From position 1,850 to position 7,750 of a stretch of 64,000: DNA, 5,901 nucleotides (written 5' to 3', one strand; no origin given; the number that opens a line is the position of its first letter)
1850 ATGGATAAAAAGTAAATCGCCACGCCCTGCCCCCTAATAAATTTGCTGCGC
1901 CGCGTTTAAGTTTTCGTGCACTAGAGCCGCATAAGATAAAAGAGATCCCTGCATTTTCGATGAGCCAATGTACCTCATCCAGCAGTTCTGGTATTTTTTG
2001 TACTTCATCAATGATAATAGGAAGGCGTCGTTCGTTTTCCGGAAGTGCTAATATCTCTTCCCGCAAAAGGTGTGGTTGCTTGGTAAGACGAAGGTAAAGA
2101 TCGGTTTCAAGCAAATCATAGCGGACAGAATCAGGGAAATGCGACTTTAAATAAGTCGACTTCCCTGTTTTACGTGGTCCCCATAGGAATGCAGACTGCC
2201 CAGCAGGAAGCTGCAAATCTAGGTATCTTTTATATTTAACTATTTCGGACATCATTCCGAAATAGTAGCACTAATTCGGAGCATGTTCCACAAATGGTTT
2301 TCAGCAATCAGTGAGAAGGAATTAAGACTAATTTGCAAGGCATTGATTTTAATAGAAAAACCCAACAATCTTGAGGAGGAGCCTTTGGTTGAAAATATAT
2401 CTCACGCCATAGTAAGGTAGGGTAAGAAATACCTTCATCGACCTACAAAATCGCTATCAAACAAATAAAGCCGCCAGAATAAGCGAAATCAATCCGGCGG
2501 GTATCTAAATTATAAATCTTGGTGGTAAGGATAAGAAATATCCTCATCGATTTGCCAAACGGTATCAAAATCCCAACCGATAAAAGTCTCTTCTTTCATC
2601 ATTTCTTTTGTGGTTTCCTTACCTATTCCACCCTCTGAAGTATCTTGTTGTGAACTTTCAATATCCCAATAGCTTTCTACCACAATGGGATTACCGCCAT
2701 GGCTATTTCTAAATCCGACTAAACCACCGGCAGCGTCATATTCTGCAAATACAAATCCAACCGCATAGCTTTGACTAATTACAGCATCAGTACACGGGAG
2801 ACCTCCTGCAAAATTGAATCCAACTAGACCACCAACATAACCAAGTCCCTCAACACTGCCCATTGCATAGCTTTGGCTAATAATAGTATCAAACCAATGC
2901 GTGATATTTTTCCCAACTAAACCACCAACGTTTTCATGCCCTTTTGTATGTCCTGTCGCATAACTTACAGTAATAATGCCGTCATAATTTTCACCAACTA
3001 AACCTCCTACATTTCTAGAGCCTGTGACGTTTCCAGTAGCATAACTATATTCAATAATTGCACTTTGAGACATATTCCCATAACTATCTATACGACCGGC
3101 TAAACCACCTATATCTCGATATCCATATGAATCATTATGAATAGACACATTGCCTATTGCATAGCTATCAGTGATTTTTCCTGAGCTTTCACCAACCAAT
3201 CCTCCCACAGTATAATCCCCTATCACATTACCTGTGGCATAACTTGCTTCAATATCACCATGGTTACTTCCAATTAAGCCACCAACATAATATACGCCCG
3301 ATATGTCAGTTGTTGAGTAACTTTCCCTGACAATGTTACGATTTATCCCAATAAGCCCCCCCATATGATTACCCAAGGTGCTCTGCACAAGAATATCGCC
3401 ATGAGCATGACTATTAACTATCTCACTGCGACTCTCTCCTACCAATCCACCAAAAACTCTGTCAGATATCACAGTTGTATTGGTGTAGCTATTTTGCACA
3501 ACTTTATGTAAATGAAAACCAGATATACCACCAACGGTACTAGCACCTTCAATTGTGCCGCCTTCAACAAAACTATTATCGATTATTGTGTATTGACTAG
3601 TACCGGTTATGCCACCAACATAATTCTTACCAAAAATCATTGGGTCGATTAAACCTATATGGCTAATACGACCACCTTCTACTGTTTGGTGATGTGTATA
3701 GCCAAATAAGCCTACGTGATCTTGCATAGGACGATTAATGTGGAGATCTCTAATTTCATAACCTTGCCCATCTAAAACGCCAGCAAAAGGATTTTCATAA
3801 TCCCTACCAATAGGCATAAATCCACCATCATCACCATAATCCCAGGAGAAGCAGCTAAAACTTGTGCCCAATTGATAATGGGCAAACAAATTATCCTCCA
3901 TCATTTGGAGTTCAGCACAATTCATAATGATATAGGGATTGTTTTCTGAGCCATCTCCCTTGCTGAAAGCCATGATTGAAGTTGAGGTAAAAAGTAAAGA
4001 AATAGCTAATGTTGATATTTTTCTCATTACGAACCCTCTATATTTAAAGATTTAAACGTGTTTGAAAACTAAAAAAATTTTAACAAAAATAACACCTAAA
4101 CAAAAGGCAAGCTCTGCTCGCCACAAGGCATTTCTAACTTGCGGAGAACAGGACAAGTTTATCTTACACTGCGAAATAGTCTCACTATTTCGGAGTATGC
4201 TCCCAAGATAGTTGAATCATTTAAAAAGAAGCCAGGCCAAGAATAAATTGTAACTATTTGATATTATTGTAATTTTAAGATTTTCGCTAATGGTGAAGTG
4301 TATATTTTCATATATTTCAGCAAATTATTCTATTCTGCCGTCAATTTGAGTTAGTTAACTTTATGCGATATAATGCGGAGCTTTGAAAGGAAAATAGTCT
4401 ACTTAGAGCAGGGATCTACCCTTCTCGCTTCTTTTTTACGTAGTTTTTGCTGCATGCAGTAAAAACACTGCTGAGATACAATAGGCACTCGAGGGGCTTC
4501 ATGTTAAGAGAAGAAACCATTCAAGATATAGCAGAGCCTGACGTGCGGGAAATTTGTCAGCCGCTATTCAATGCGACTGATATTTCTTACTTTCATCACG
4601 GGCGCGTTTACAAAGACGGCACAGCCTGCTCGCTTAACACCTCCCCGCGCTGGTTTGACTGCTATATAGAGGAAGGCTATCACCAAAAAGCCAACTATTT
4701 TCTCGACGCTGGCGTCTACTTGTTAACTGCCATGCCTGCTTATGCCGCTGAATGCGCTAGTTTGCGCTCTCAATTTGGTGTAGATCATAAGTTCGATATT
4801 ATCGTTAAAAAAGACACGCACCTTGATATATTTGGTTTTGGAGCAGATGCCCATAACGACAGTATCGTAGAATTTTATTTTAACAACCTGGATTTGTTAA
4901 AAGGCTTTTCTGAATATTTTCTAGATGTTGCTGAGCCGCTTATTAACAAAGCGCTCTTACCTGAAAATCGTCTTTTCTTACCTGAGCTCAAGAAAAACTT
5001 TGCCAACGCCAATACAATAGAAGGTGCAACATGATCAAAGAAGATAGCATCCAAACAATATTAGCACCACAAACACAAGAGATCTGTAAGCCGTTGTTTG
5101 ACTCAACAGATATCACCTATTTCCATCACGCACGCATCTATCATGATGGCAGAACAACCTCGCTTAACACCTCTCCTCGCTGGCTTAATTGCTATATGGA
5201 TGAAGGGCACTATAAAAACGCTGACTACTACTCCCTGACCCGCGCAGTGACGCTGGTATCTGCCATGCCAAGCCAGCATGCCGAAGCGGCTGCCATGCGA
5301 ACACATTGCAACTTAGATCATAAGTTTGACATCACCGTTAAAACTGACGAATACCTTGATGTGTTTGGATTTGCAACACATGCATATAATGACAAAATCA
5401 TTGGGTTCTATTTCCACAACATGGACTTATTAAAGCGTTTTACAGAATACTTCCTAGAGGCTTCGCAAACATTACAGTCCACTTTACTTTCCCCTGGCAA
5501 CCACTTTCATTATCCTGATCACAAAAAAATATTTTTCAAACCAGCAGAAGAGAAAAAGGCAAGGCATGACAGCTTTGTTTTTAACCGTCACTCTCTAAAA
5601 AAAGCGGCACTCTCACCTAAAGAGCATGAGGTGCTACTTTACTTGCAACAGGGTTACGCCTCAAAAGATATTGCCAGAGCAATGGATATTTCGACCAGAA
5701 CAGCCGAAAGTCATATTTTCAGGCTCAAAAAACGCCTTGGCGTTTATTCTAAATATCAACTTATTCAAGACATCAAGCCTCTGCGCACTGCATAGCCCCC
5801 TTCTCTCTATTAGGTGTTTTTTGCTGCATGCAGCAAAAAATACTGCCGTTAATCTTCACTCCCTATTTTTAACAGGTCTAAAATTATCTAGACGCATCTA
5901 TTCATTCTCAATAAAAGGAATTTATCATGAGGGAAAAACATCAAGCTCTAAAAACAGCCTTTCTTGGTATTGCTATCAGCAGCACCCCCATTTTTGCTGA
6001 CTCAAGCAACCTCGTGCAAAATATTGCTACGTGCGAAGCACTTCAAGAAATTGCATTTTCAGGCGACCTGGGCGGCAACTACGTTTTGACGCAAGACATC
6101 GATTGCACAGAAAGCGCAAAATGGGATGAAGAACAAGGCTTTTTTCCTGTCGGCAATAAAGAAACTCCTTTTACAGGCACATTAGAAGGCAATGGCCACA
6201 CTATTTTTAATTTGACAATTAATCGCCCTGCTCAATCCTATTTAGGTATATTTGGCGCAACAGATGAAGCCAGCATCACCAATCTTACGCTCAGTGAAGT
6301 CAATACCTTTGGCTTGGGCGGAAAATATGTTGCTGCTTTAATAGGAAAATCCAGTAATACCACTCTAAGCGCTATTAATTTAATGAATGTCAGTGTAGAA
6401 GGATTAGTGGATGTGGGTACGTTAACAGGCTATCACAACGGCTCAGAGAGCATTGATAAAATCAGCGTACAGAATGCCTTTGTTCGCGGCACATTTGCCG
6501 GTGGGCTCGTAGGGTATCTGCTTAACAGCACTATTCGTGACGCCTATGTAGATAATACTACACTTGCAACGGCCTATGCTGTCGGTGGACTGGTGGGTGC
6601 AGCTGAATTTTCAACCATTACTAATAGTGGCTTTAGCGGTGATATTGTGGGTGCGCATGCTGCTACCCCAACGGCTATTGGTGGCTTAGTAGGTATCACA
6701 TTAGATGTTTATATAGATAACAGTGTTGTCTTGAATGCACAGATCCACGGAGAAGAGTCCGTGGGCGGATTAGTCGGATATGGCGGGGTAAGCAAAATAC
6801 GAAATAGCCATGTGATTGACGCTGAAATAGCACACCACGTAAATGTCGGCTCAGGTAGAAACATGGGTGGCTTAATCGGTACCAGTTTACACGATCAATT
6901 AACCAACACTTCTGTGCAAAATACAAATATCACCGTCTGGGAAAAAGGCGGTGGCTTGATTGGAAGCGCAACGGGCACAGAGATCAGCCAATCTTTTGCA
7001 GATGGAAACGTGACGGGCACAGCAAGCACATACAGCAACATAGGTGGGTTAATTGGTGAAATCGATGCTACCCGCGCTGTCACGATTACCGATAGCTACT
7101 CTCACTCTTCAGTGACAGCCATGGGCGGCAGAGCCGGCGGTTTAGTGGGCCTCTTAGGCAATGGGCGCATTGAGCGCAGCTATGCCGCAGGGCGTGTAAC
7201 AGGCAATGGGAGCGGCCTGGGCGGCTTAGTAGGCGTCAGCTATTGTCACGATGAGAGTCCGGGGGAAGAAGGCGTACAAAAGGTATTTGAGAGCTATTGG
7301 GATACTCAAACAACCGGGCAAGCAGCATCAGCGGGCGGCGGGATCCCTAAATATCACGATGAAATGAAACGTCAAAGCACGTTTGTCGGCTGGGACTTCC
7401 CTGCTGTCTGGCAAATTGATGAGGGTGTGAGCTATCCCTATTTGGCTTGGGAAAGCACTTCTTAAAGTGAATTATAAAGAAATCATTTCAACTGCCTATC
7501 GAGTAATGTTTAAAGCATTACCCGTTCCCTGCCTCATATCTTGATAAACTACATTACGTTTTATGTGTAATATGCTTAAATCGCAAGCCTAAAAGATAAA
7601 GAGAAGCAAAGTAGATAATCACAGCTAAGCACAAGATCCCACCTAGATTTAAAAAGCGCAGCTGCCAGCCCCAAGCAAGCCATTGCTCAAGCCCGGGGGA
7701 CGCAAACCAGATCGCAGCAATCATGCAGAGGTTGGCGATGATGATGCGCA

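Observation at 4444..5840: Translationally coupled tandem LuxR-type paralogs (one lacking its HTH) bracketed by a 24-bp perfect palindrome, sandwiched between two single-module GLUG genes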

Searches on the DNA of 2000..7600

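Call 71: search_rna_families(source=window, start=2000, end=7600, threshold=evalue, max_evalue=1)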
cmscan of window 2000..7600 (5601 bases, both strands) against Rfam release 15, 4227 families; matches with E-value up to 1: 0.
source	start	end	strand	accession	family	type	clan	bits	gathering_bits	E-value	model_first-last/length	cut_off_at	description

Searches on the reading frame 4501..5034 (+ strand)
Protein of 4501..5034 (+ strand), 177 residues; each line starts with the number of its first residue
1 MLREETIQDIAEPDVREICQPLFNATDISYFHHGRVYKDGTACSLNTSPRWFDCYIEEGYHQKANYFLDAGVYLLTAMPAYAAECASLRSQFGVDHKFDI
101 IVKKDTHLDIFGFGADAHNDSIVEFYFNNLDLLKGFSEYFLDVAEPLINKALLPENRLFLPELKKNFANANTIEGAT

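Call 3: search_protein_families(library=pfam, proteins=[window:4501-5034:+], max_evalue=0.1)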
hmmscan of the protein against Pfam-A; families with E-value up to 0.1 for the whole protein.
window:4501-5034:+ (177 aa): 0 families

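Call 7: search_protein_families(library=ncbifam, proteins=[window:4501-5034:+], max_evalue=0.1)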
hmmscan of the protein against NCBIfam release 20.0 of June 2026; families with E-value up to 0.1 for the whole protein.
window:4501-5034:+ (177 aa): 0 families

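Call 17: search_protein_representatives(alignment_id=A1)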
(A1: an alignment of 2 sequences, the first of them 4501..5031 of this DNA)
Query: 2 sequences, 180 profile positions. Proteins with E-value up to 0.001 (for the whole library): 1634; up to 1e-10: 409; up to 1e-30: 2. The best 150 are listed.
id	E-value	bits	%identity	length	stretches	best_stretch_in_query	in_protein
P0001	1.5e-107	373.7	-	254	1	1-180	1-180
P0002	2.1e-103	360.2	-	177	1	1-177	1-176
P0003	2.7e-29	118.7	-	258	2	4-167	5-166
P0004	5.5e-29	117.7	-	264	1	11-163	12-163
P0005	3.2e-26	108.7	-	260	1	12-162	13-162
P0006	4.4e-26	108.3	-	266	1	1-170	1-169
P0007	6.0e-25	104.6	-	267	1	10-164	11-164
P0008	1.0e-24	103.8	-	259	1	4-168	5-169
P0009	1.6e-24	103.2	-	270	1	10-167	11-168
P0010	1.2e-23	100.4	-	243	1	6-161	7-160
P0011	3.2e-23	99.0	-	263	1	13-171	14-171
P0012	4.3e-23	98.6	-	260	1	10-161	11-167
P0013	5.7e-23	98.1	-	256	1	14-166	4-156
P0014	8.0e-23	97.7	-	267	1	9-158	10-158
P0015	1.0e-22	97.3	-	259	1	7-159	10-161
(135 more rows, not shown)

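Call 25: find_related_loci(query=A1, collection=genome_contigs, flank=8000)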
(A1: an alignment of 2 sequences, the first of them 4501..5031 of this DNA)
Query A1 (177 aa) in genome_contigs; peptide patterns used: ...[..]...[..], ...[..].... (x = any residue, [..] = any of these).
71 stretches matched a pattern; 17 encode a relative of the query (tblastn E <= 1e-3); 17 distinct loci.
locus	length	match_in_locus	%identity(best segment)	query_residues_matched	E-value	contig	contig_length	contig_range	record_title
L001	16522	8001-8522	29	2-172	3e-18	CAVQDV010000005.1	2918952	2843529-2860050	MAG: uncultured Gammaproteobacteria bacterium isolate MFD02248.bin.1.208 genome assembly, contig: contig_6698, whole gen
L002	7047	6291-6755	32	7-165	1e-17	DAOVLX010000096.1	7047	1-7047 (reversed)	MAG TPA_asm: Gammaproteobacteria bacterium isolate CSMAG_1456 CSMAG_1456_k141_1889152_length_7047_cov_12.0000, whole gen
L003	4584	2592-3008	31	14-152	3e-16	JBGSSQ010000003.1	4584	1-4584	MAG: Gammaproteobacteria bacterium isolate JTS-AC386 k141_3924489, whole genome shotgun sequence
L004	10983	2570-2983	30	14-151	3e-15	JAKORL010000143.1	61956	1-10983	MAG: Pseudomonadota bacterium isolate all_maxbin.322 k201_1389510, whole genome shotgun sequence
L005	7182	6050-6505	30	14-151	3e-15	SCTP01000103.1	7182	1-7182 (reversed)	MAG: Gammaproteobacteria bacterium isolate FW301-02_bin.23 FW301-02_bin.23-23659, whole genome shotgun sequence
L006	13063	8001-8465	27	14-162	2e-14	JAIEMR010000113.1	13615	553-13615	MAG: Alphaproteobacteria bacterium isolate co.spades.CONCOCT.2.5kb_113 c_000000000036, whole genome shotgun sequence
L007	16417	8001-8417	26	15-147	9e-14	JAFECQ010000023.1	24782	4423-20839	MAG: Proteobacteria bacterium isolate SZAS-37 PROT-AMP-15__23__length-24782, whole genome shotgun sequence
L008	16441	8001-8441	25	15-161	1e-13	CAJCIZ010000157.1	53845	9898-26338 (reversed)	Myxococcales bacterium isolate BOG_genome_mining.99 genome assembly, contig: k141_443293, whole genome shotgun sequence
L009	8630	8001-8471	28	11-153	5e-15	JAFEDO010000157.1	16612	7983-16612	MAG: Proteobacteria bacterium isolate SZAS-82 LIN-518__157__length-16612, whole genome shotgun sequence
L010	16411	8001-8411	25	15-145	4e-12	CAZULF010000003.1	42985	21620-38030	MAG TPA_asm: uncultured Legionellales bacterium isolate SRP199154_co2_51 genome assembly, contig: NODE_512_length_42985_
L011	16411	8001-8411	28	12-140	2e-11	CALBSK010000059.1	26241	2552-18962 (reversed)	MAG TPA_asm: uncultured Alphaproteobacteria bacterium isolate SRR6231180_bin.20_CONCOCT_v1.1_MAG genome assembly, contig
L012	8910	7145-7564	26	14-140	3e-11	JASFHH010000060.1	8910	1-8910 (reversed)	MAG: Gammaproteobacteria bacterium isolate D0608M12metaG_sub_Bin_249 D0608M12metaG_FD_scaffold_617_c1, whole genome shot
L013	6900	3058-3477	26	14-140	6e-10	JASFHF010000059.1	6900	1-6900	MAG: Gammaproteobacteria bacterium isolate D0608M12metaG_Bin_574 D0608M12metaG_FD_scaffold_1015_c1, whole genome shotgun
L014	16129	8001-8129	47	15-57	9e-8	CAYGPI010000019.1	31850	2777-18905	MAG TPA_asm: uncultured Francisellaceae bacterium isolate ERP117304_co1_35 genome assembly, contig: NODE_1515_length_318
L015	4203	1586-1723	37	15-60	5e-6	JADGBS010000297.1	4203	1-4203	MAG: Oligoflexia bacterium isolate nW3bin19 nW3_bin19_NODE_297_length_4203_cov_2.615309, whole genome shotgun sequence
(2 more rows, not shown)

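Call 68: predict_structure(alignment_id=A5)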
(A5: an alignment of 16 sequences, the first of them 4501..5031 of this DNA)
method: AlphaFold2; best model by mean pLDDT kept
length: 177 residues; sequences in the alignment: 16
mean_pLDDT: 90.2   pTM: 0.86
mean pLDDT of the five models: 90.2, 90.2, 90.1, 90.0, 89.8
residues with pLDDT >= 90: 130; 70-90: 35; 50-70: 4; < 50: 8
segments of 3 or more residues with pLDDT < 50: 172-177
pLDDT, mean of each block of 10 residues (from residue 1): 72 97 98 93 94 92 85 94 95 96 95 97 97 98 96 90 79 43
secondary structure, 60 per line:
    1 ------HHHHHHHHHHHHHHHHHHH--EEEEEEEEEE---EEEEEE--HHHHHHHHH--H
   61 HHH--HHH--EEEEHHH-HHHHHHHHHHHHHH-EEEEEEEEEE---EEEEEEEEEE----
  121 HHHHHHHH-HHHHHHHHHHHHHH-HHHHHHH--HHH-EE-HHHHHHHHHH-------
elements in order: H7-25 E28-37 E41-46 H49-57 H60-63 E71-74 H79-92 E94-103 E107-116 H121-128 H130-143 H145-151 H161-170
